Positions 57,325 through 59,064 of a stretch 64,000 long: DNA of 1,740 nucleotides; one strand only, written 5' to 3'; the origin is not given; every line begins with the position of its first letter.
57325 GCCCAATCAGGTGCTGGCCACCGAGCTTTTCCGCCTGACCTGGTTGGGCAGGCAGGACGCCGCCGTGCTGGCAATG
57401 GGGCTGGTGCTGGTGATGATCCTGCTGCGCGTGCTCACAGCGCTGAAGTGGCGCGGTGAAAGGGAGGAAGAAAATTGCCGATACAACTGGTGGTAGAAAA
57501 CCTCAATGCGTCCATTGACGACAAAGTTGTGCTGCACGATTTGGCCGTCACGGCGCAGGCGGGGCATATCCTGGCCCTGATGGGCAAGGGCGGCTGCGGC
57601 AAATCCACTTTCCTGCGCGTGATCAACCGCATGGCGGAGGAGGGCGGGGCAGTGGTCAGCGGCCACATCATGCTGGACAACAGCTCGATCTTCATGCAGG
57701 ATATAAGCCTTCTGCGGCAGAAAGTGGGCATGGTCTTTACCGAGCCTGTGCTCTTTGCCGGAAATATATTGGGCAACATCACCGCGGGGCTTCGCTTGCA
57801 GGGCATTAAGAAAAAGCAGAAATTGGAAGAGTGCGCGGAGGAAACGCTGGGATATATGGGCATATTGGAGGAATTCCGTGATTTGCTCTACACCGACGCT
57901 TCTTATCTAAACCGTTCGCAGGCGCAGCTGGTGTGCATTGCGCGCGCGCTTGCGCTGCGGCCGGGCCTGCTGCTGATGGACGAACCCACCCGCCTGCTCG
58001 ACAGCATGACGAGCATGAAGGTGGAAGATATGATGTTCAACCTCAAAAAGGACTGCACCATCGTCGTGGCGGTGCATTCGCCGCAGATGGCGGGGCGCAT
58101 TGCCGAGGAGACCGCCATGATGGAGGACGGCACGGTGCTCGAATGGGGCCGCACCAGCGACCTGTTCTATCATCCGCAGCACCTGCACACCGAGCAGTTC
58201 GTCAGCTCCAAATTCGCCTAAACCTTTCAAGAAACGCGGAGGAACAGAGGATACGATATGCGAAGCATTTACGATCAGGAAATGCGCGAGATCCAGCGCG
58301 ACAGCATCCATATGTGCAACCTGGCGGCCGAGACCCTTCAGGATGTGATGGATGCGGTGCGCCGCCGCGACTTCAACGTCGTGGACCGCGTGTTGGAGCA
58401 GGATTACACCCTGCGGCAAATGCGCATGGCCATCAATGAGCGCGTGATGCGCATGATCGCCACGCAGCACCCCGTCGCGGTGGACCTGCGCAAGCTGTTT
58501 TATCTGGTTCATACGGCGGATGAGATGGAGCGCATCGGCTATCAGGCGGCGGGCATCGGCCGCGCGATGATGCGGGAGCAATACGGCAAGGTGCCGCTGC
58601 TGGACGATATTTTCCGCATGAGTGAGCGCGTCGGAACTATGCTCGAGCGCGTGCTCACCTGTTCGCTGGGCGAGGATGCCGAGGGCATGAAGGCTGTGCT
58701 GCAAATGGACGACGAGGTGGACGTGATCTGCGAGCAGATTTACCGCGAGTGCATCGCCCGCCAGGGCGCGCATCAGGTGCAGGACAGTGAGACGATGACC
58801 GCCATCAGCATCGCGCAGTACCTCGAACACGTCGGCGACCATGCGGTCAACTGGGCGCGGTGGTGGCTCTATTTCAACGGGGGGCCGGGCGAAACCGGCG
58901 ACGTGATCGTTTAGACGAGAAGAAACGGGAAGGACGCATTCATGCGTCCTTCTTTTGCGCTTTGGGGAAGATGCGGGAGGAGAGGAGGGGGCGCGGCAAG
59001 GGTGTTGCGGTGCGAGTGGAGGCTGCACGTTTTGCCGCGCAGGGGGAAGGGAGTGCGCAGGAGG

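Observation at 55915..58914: pstS-less pstC-pstA-pstB-phoU module whose ATPase has degenerate Q-loop and ABC signature: possible sensing-only Pst complex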

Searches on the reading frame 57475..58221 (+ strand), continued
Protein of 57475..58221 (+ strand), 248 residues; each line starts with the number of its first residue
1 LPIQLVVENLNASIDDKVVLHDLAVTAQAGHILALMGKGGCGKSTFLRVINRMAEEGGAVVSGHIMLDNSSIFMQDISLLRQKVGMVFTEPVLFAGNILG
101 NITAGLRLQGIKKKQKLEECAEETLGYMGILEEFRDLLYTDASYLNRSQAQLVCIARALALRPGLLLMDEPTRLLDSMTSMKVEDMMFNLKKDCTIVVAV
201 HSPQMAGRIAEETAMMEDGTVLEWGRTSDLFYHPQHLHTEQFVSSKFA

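Call 62: search_protein_families(library=ncbifam, proteins=[L032:3575-4279:+, L032:4283-5620:+, L032:5617-6354:+, L032:6351-7004:+, L032:7001-7753:+, L032:7750-8400:+, L029:3601-4362:+, L029:4366-5082:+, L026:8001-8774:+, L026:10151-11830:+], max_evalue=0.001)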
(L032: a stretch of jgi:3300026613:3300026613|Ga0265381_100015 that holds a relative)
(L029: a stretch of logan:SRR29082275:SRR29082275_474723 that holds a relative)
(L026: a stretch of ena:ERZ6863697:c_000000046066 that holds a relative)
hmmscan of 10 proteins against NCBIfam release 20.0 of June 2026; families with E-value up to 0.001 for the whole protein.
L032:3575-4279:+ (234 aa): 98 families (the best 25 are shown)
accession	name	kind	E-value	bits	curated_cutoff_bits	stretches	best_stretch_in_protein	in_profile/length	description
TIGR02154.1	PhoB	equivalog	4.5e-70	235.5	296.2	1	7-229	5-226/226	phosphate regulon transcriptional regulator PhoB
NF040689.1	MtrAB_MtrA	equivalog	1.2e-61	207.8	300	1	7-227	1-217/219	MtrAB system response regulator MtrA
NF008296.0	PRK11083.1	equivalog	2.9e-60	203.5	273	1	7-228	6-225/228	two-component system response regulator CreB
NF041733.1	resp_reg_CseB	equivalog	1.6e-59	201.1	350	1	7-229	3-227/228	two-component system response regulator CseB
NF040534.1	resp_reg_YycF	equivalog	5.6e-59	199.2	340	1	7-227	3-226/231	response regulator YycF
NF053854.1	RespRegPhoBBctds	equivalog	6.2e-59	199.1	270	1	7-228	1-224/225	two-component system response regulator PhoB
NF045944.1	ResRegRpaBCyano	equivalog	5e-56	189.6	330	1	8-228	1-227/229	response regulator transcription factor RpaB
NF007982.1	PRK10710.1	equivalog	9.8e-53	179.1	380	1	6-230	9-229/235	envelope stress response regulator BaeR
NF033117.2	vanR_ACDEGLN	exception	2.9e-51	174.2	350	1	7-227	1-224/226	VanR-ABDEGLN family response regulator transcription factor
NF007546.0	PRK10161.1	equivalog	7.9e-49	166.3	471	1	7-229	5-226/229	phosphate response regulator transcription factor PhoB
TIGR01387.1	cztR_silR_copR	subfamily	1.8e-47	161.8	279.2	1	7-227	1-217/218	heavy metal response regulator transcription factor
NF033120.0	vanR_FM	exception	2.7e-47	161.4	460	1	7-229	6-230/231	vancomycin resistance response regulator transcription factor, VanR-F/VanR-M family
NF012227.0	AdeR_RR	equivalog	1.1e-46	159.2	340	1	7-229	14-237/239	efflux system response regulator transcription factor AdeR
NF007928.2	PRK10643.1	equivalog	1e-45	156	330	1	7-227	3-215/216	two-component system response regulator PmrA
NF041734.1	resp_reg_RppA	equivalog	3.6e-44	150.8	250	1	7-229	3-228/229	two-component system response regulator RppA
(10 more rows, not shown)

L032:4283-5620:+ (445 aa): 83 families (the best 25 are shown)
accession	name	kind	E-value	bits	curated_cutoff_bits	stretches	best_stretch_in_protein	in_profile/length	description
NF046044.1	PnpS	equivalog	1.4e-84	284.4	400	1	78-441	18-390/390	two-component system histidine kinase PnpS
TIGR02966.1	phoR_proteo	equivalog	7e-74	248.8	334.2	1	112-439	3-332/333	phosphate regulon sensor histidine kinase PhoR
NF033092.0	HK_WalK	equivalog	7.5e-57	193.2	725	1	88-441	231-593/594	cell wall metabolism sensor histidine kinase WalK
NF008235.0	PRK11006.1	equivalog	3.7e-50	171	390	1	96-443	82-424/431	phosphate regulon sensor histidine kinase PhoR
NF041735.1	hist_kin_RppB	equivalog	8.7e-42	143.4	400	1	221-441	216-438/438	two-component system sensor histidine kinase RppB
NF033093.1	HK_VicK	exception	8e-40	136.8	680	1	85-443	64-436/448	cell wall metabolism sensor histidine kinase VicK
NF047874.1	MASE3_PAS_HK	subfamily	2.4e-39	135.7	560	1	92-443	242-626/655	MASE3 domain-containing sensor histidine kinase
NF040691.1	MtrAB_MtrB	equivalog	1.3e-37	130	450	1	176-443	226-493/507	MtrAB system histidine kinase MtrB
NF041210.1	his_kin_PieS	equivalog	4.9e-36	124.7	850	1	202-443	231-471/474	two component system sensor histidine kinase PieS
NF008468.0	PRK11360.1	equivalog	6.3e-36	123.9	646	1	120-444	273-610/616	two-component system sensor histidine kinase AtoS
NF008312.0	PRK11100.1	equivalog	1.6e-35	122.8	356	1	223-443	258-475/477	two-component system sensor histidine kinase CreC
TIGR02956.1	TMAO_torS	equivalog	3.9e-34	117.9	676.5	1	218-441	461-681/967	TMAO reductase system sensor histidine kinase/response regulator TorS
NF045911.1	TCSHisKinNblS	equivalog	2.7e-33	115.2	1000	1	201-437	368-615/621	two-component system sensor histidine kinase NblS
NF006800.0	PRK09303.1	equivalog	5.3e-32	111.2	342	1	193-441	123-376/383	histidine kinase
NF008302.0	PRK11091.1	equivalog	1.1e-31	109.8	838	1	203-440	258-503/779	aerobic respiration two-component sensor histidine kinase ArcB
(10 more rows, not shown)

L032:5617-6354:+ (245 aa): 2 families
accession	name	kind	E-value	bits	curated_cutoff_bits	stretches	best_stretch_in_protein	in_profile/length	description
TIGR02138.1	phosphate_pstC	equivalog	1.5e-07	30.8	196.45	1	150-204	183-237/296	phosphate ABC transporter permease subunit PstC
TIGR00974.1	3a0107s02c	equivalog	3.3e-07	29.7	193.45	1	60-197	64-206/272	phosphate ABC transporter permease PstA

L032:6351-7004:+ (217 aa): 4 families
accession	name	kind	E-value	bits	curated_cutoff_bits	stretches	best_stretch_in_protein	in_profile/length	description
TIGR00974.1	3a0107s02c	equivalog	4.6e-08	32.6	193.45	1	23-171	57-206/272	phosphate ABC transporter permease PstA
NF007047.0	PRK09500.1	equivalog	6.1e-05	22.8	326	1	26-214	64-251/257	spermidine/putrescine ABC transporter permease PotC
NF040733.1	ABC_perm_U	equivalog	0.00042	19.9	295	1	22-157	58-184/251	ABC transporter permease subunit SaoP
NF007545.0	PRK10160.1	equivalog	0.00068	19.1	342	1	54-157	105-206/275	taurine ABC transporter permease TauC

L032:7001-7753:+ (250 aa): 177 families (the best 25 are shown)
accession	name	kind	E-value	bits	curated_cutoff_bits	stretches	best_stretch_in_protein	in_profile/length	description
TIGR00972.1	3a0107s01c2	equivalog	9.7e-72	241.3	343.2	1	6-250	2-248/248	phosphate ABC transporter ATP-binding protein PstB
NF010860.0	PRK14267.1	equivalog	9.8e-63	212.1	412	1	6-247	5-250/253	phosphate ABC transporter ATP-binding protein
NF010840.0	PRK14246.1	equivalog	1.8e-54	185.1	425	1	6-245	11-252/257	phosphate ABC transporter ATP-binding protein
NF010864.0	PRK14271.1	equivalog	3.6e-46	157.5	561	1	9-245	25-262/276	phosphate ABC transporter ATP-binding protein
NF010851.0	PRK14258.1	subfamily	4.5e-43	147.5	425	1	8-249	10-260/261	phosphate ABC transporter ATP-binding protein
NF007027.0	PRK09493.1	equivalog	1.1e-36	126.4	379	1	10-246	6-237/240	glutamine ABC transporter ATP-binding protein GlnQ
TIGR03258.1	PhnT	equivalog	2.3e-32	112.4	499.15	1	3-246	6-241/359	2-aminoethylphosphonate ABC transport system ATP-binding subunit PhnT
TIGR01186.1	proV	subfamily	2.9e-31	108.9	326.6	1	16-246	4-231/363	betaine/proline/choline family ABC transporter ATP-binding protein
NF008428.0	PRK11264.1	equivalog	3.5e-31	108.3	406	1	4-247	2-246/250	L-cystine ABC transporter ATP-binding protein TcyN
NF008513.0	PRK11432.1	equivalog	1.1e-30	106.7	496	1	7-239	8-231/351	ferric ABC transporter ATP-binding protein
TIGR00968.1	3a0106s01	subfamily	2.1e-30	106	342.75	1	7-242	2-228/237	sulfate ABC transporter ATP-binding protein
NF008338.0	PRK11124.1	equivalog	2.6e-29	102.4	369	1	6-246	3-241/242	arginine ABC transporter ATP-binding protein ArtP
TIGR03265.1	PhnT2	equivalog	2.7e-29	102.5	457.7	1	4-239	3-229/353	putative 2-aminoethylphosphonate ABC transporter ATP-binding protein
TIGR02314.1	ABC_MetN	equivalog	1.1e-28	100.2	499.7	1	20-247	20-243/343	methionine ABC transporter ATP-binding protein MetN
NF006987.0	PRK09452.1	equivalog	2.1e-28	99.1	482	1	6-238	18-241/378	spermidine/putrescine ABC transporter ATP-binding protein PotA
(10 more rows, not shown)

L032:7750-8400:+ (216 aa): 2 families
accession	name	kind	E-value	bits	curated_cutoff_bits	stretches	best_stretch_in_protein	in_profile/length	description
TIGR02135.1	phoU_full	equivalog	2.4e-39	135.2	130.25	1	10-207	5-203/212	phosphate signaling complex protein PhoU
NF008332.0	PRK11115.1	equivalog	7.4e-24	84.6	342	1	8-207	14-213/239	phosphate signaling complex protein PhoU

L029:3601-4362:+ (253 aa): 4 families
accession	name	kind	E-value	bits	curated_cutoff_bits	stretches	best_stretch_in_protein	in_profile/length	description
TIGR00974.1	3a0107s02c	equivalog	9.2e-13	48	193.45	1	12-192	22-206/272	phosphate ABC transporter permease PstA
TIGR02138.1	phosphate_pstC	equivalog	1.1e-10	41.1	196.45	1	41-203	61-241/296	phosphate ABC transporter permease subunit PstC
NF043074.1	MMSYN1_0196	equivalog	0.00018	20.9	350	1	25-188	46-211/277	spermidine/putrescine ABC transporter permease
NF006939.0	PRK09421.1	equivalog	0.00074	19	262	0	43-182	9-160/230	molybdate ABC transporter permease subunit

L029:4366-5082:+ (238 aa): 3 families
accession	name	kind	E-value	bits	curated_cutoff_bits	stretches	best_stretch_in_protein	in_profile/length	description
TIGR00974.1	3a0107s02c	equivalog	4.7e-08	32.5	193.45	1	6-201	13-217/272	phosphate ABC transporter permease PstA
TIGR02141.1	modB_ABC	equivalog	1.7e-06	27.9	182.6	1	89-186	55-155/208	molybdate ABC transporter permease subunit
NF007047.0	PRK09500.1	equivalog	0.00032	20.4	326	1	48-177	59-190/257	spermidine/putrescine ABC transporter permease PotC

L026:8001-8774:+ (257 aa): 187 families (the best 25 are shown)
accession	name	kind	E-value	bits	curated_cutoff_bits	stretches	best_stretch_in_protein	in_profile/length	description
TIGR00972.1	3a0107s01c2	equivalog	1.3e-89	299.8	343.2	1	13-256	2-247/248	phosphate ABC transporter ATP-binding protein PstB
NF010860.0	PRK14267.1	equivalog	1.1e-71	241.5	412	1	13-256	5-252/253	phosphate ABC transporter ATP-binding protein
NF010851.0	PRK14258.1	subfamily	1.6e-63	214.6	425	1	11-252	6-256/261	phosphate ABC transporter ATP-binding protein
NF010840.0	PRK14246.1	equivalog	9e-60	202.5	425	1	12-256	10-256/257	phosphate ABC transporter ATP-binding protein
NF010864.0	PRK14271.1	equivalog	7.5e-58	195.8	561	1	15-254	24-264/276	phosphate ABC transporter ATP-binding protein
NF007027.0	PRK09493.1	equivalog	5.5e-40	137.2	379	1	13-252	2-236/240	glutamine ABC transporter ATP-binding protein GlnQ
TIGR03005.1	ectoine_ehuA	equivalog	7e-37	127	345.4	1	14-253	2-248/252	ectoine/hydroxyectoine ABC transporter ATP-binding protein EhuA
NF008428.0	PRK11264.1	equivalog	1.3e-36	126.2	406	1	10-253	1-245/250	L-cystine ABC transporter ATP-binding protein TcyN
TIGR01186.1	proV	subfamily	2.2e-36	125.8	326.6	1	28-254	9-232/363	betaine/proline/choline family ABC transporter ATP-binding protein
TIGR04521.1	ECF_ATPase_2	equivalog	3.5e-36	124.7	330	1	27-242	20-235/279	energy-coupling factor transporter ATPase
TIGR00968.1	3a0106s01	subfamily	1.7e-35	122.6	342.75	1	14-253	2-232/237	sulfate ABC transporter ATP-binding protein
NF043075.1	MMSYN1_0197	equivalog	4.6e-35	121.2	550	1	12-252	2-233/341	spermidine/putrescine ABC transporter ATP-binding protein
TIGR02314.1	ABC_MetN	equivalog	6.5e-34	117.4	499.7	1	28-254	21-243/343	methionine ABC transporter ATP-binding protein MetN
TIGR03265.1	PhnT2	equivalog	6.9e-34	117.6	457.7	1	11-252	3-235/353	putative 2-aminoethylphosphonate ABC transporter ATP-binding protein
NF008513.0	PRK11432.1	equivalog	1.8e-33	115.9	496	1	12-252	6-237/351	ferric ABC transporter ATP-binding protein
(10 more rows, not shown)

L026:10151-11830:+ (559 aa): 83 families (the best 25 are shown)
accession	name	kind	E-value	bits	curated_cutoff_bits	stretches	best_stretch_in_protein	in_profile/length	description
NF046044.1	PnpS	equivalog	3.8e-106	355.4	400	1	173-558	3-390/390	two-component system histidine kinase PnpS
TIGR02966.1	phoR_proteo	equivalog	1.4e-88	297.2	334.2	1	224-557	5-333/333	phosphate regulon sensor histidine kinase PhoR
NF033092.0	HK_WalK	equivalog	6.7e-81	272.6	725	1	194-558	227-593/594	cell wall metabolism sensor histidine kinase WalK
NF033093.1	HK_VicK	exception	2.1e-56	191.4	680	1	150-558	16-434/448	cell wall metabolism sensor histidine kinase VicK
NF008235.0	PRK11006.1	equivalog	5.5e-55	187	390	1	299-558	169-422/431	phosphate regulon sensor histidine kinase PhoR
NF047874.1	MASE3_PAS_HK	subfamily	2.6e-52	178.5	560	1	192-558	232-624/655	MASE3 domain-containing sensor histidine kinase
NF045911.1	TCSHisKinNblS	equivalog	4.1e-52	177.4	1000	1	199-554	240-615/621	two-component system sensor histidine kinase NblS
NF053855.1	HisKinPhoRBctds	equivalog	4.7e-52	177.2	500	1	24-557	36-581/583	two-component system sensor histidine kinase PhoR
NF041735.1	hist_kin_RppB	equivalog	5.9e-50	170.3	400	1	339-558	217-438/438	two-component system sensor histidine kinase RppB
TIGR01386.1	cztS_silS_copS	subfamily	1.3e-48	166.2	292.55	1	331-558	231-457/457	heavy metal sensor histidine kinase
NF040691.1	MtrAB_MtrB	equivalog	4.3e-47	161.3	450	1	326-559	259-492/507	MtrAB system histidine kinase MtrB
NF008312.0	PRK11100.1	equivalog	1.3e-46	159.4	356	1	339-550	257-465/477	two-component system sensor histidine kinase CreC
NF008468.0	PRK11360.1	equivalog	1.4e-46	159.1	646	1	146-558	200-607/616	two-component system sensor histidine kinase AtoS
NF033091.0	HK_VanS_ACDEFG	equivalog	3.4e-40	138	400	1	328-546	64-282/293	vancomycin resistance histidine kinase VanS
NF041947.1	LuxQ_Vibrio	equivalog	2.3e-39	134.9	1200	1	181-558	309-695/843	quorum-sensing autoinducer 2 sensor kinase/phosphatase LuxQ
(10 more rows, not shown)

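Call 69: predict_structure(alignment_id=A2)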
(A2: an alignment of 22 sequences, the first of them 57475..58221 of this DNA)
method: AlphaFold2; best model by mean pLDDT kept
length: 248 residues; sequences in the alignment: 22
mean_pLDDT: 93.4   pTM: 0.91
mean pLDDT of the five models: 93.4, 93.3, 93.2, 92.2, 84.2
residues with pLDDT >= 90: 210; 70-90: 34; 50-70: 3; < 50: 1
segments of 3 or more residues with pLDDT < 50: none
pLDDT, mean of each block of 10 residues (from residue 1): 96 93 96 95 96 88 94 91 94 96 93 95 95 96 96 97 97 92 92 95 91 96 95 91 72
secondary structure, 60 per line:
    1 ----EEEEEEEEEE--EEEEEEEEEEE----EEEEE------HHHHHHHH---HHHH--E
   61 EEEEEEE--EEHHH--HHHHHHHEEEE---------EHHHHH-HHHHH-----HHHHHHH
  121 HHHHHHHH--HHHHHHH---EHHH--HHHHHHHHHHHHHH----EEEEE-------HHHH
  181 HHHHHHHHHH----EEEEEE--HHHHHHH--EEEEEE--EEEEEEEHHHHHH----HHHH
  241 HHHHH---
elements in order: E5-14 E17-27 E32-36 H43-50 H54-57 E60-67 H77-83 E84-87 H98-102 H104-108 H114-128 H131-137 H147-160 E165-169 H177-190 E195-200 H203-209 E212-217 E220-226 H227-232 H237-245

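Call 74: find_encoding_contigs(protein=P0219, flank=7000, max_places=1)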
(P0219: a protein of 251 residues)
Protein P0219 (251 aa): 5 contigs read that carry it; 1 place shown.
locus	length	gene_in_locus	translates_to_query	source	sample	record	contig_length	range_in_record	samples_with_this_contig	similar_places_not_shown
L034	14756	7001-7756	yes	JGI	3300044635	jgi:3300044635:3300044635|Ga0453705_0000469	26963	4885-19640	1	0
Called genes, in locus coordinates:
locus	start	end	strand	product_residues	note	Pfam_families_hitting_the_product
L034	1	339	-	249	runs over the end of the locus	PF13531:SBP_bac_11, PF01547:SBP_bac_1 (faint)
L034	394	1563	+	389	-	PF07690:MFS_1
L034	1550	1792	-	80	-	-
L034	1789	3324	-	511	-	PF02541:Ppx-GppA, PF21447:Ppx-GppA_III, PF01966:HD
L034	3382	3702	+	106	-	-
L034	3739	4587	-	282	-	PF13506:Glyco_transf_21, PF13641:Glyco_tranf_2_3, PF13632:Glyco_trans_2_3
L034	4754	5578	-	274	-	PF02811:PHP (weak)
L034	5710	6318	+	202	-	PF00528:BPD_transp_1 (weak)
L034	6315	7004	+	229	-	-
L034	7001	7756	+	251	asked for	PF00005:ABC_tran, PF13304:AAA_21 (faint)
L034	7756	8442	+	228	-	PF01895:PhoU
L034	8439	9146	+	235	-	PF00072:Response_reg, PF00486:Trans_reg_C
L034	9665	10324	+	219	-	PF06629:MipA (weak)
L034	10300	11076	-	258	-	PF00005:ABC_tran, PF02463:SMC_N, PF13401:AAA_22 (faint), PF13304:AAA_21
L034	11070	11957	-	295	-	PF00528:BPD_transp_1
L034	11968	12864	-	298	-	PF00528:BPD_transp_1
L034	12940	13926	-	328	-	PF12849:PBP_like_2, PF12727:PBP_like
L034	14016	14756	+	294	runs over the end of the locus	PF02633:Creatininase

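Call 80: find_related_loci(query=A5, collection=metagenome_contigs, flank=10000)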
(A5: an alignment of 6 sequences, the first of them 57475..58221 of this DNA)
Query A5 (248 aa) in metagenome_contigs; peptide patterns used: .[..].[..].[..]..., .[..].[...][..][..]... (x = any residue, [..] = any of these).
405 stretches matched a pattern; 135 encode a relative of the query (tblastn E <= 1e-3); the best 80 are kept; 80 distinct loci.
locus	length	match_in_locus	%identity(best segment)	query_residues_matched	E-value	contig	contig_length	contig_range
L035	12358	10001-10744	100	1-248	8e-169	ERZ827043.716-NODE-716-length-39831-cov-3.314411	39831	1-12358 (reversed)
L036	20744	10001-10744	100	1-248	8e-169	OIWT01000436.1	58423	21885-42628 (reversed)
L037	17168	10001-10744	81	1-248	6e-129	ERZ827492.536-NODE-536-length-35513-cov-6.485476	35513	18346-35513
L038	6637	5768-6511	78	1-248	2e-127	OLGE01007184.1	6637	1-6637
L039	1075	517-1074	99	1-186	6e-134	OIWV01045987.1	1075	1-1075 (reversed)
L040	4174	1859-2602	71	1-248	2e-112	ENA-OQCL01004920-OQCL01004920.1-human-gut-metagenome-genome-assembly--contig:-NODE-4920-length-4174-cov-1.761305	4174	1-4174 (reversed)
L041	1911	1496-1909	99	1-138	7e-92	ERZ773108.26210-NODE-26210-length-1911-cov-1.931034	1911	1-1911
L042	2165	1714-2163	73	1-150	7e-64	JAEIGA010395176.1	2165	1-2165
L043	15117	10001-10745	55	1-248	1e-71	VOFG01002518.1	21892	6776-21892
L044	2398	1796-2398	50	1-201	2e-59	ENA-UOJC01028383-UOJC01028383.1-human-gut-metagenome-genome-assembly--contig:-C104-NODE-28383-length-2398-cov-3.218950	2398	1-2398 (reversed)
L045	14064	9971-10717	40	3-248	4e-58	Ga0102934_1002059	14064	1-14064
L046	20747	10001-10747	40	3-248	3e-58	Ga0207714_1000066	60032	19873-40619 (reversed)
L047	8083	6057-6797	38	4-247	6e-58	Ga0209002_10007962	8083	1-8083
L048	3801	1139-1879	38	4-247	6e-58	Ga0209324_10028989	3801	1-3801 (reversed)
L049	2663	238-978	38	4-247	3e-58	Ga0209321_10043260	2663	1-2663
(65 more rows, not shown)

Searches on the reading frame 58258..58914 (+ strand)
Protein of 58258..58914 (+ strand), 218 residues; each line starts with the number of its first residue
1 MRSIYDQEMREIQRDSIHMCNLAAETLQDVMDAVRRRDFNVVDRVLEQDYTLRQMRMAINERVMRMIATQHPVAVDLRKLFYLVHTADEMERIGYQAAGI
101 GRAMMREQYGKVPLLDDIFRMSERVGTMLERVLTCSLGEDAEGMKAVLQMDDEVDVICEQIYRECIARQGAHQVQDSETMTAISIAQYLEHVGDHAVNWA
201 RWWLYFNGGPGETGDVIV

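Call 3: search_protein_families(library=pfam, proteins=[window:58258-58914:+], max_evalue=0.01)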
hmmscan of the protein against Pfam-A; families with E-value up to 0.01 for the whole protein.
window:58258-58914:+ (218 aa): 1 family
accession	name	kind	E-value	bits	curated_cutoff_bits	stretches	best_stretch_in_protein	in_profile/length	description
PF01895.24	PhoU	-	8.2e-34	116.3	23.5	2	120-202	3-88/89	PhoU domain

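Call 4: search_protein_families(library=ncbifam, proteins=[window:58258-58914:+], max_evalue=0.01)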
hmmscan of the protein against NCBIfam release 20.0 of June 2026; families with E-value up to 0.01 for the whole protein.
window:58258-58914:+ (218 aa): 2 families
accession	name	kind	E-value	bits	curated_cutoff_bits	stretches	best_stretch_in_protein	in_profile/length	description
TIGR02135.1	phoU_full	equivalog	1.5e-38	132.5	130.25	1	4-207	2-207/212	phosphate signaling complex protein PhoU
NF008332.0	PRK11115.1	equivalog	2.2e-24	86.3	342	1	5-209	14-219/239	phosphate signaling complex protein PhoU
